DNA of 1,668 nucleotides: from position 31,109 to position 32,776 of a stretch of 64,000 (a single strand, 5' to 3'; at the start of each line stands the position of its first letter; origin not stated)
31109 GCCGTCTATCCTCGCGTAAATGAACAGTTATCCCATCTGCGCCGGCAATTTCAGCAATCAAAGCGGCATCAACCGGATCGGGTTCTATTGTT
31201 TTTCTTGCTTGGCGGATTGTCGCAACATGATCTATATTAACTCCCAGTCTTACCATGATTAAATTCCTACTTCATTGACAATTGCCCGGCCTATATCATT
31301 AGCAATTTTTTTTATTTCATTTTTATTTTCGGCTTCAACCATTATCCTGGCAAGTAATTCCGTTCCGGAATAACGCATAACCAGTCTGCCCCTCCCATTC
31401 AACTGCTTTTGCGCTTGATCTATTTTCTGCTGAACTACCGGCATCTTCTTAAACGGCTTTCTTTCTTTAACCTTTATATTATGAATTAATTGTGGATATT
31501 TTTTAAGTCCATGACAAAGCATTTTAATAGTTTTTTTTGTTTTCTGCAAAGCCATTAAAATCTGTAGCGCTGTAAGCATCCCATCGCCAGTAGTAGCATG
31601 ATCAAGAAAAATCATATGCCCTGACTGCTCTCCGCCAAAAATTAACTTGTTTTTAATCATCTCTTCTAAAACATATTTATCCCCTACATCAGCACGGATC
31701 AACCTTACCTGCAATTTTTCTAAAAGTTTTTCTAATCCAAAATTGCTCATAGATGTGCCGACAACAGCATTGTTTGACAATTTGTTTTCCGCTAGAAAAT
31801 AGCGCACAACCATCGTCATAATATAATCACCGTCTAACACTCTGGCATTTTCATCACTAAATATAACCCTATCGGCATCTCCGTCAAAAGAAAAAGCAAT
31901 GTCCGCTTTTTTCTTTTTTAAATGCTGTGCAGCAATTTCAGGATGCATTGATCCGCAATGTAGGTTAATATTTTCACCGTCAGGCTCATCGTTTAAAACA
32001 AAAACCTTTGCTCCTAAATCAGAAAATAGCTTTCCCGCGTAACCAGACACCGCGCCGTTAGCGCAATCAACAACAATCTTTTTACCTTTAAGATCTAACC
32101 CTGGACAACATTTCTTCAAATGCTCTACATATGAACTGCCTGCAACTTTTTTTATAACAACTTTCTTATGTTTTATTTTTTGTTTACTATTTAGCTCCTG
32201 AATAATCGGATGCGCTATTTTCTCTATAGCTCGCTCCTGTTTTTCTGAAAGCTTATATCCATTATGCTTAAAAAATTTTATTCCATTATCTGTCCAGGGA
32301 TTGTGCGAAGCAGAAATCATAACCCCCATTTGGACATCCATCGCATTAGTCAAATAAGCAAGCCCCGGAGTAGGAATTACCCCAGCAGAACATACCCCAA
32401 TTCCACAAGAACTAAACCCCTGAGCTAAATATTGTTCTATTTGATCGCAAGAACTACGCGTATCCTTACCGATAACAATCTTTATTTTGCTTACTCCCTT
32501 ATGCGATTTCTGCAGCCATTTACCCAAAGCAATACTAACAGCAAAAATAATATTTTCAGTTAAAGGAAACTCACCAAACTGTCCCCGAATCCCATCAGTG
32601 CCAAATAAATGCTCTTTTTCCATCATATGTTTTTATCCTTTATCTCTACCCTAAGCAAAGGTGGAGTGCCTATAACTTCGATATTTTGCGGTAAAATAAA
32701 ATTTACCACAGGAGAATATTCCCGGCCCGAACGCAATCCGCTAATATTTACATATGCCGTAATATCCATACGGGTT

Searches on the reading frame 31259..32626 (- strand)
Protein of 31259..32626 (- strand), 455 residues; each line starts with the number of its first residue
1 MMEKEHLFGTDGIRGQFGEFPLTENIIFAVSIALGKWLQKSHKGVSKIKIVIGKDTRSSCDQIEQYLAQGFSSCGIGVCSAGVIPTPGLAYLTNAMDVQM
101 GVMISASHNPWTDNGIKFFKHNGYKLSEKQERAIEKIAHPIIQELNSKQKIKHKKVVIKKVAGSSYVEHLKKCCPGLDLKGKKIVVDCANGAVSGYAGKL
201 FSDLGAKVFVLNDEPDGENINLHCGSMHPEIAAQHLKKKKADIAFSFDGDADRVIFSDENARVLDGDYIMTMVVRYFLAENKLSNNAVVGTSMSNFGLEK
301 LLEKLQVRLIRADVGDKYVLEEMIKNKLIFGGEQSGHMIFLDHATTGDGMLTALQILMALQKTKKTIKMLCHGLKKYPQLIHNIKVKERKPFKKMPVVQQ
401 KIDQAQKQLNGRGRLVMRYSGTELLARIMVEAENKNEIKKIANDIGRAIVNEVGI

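Call 52: search_protein_families(library=pfam, proteins=[window:31259-32626:-], max_evalue=0.00001)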
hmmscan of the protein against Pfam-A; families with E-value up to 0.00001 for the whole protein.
window:31259-32626:- (455 aa): 4 families
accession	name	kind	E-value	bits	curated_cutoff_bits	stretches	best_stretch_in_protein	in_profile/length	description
PF02878.22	PGM_PMM_I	-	2.9e-40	137.6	22.5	1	7-139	3-132/138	Phosphoglucomutase/phosphomannomutase, alpha/beta/alpha domain I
PF02880.22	PGM_PMM_III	-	1.6e-35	122.1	20.7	1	265-376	1-114/115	Phosphoglucomutase/phosphomannomutase, alpha/beta/alpha domain III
PF02879.22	PGM_PMM_II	-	1.8e-15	57.8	29.3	1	165-260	2-102/103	Phosphoglucomutase/phosphomannomutase, alpha/beta/alpha domain II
PF00408.26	PGM_PMM_IV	-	4.7e-13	49.4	23.1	1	383-445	3-65/68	Phosphoglucomutase/phosphomannomutase, C-terminal domain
